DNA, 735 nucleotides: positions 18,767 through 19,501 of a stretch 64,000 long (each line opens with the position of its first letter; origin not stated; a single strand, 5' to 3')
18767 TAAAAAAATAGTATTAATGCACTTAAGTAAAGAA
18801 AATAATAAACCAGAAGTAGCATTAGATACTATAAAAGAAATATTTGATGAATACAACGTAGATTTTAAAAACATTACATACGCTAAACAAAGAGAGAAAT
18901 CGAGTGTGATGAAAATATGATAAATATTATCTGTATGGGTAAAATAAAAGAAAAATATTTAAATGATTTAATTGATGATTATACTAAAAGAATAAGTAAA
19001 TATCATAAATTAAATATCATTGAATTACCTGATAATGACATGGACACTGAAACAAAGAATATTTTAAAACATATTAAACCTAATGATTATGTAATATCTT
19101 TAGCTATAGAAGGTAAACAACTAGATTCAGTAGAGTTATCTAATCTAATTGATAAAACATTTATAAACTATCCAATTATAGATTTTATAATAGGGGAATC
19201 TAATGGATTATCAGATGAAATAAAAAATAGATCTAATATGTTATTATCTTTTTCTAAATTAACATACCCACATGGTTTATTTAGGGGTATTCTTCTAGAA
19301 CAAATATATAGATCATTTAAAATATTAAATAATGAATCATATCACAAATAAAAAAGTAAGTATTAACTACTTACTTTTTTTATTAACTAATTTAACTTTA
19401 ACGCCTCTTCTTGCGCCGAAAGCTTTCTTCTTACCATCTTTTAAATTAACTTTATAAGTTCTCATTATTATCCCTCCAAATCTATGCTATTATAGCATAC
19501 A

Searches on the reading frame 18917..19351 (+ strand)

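Call 18: search_protein_families(library=pfam, proteins=[window:18917-19351:+], max_evalue=0.00001)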
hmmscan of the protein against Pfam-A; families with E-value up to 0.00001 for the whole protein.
window:18917-19351:+ (144 aa): 1 family
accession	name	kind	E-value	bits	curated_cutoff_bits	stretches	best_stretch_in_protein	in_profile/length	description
PF02590.22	SPOUT_MTase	-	1e-45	155.9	27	1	2-143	3-154/154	Predicted SPOUT methyltransferase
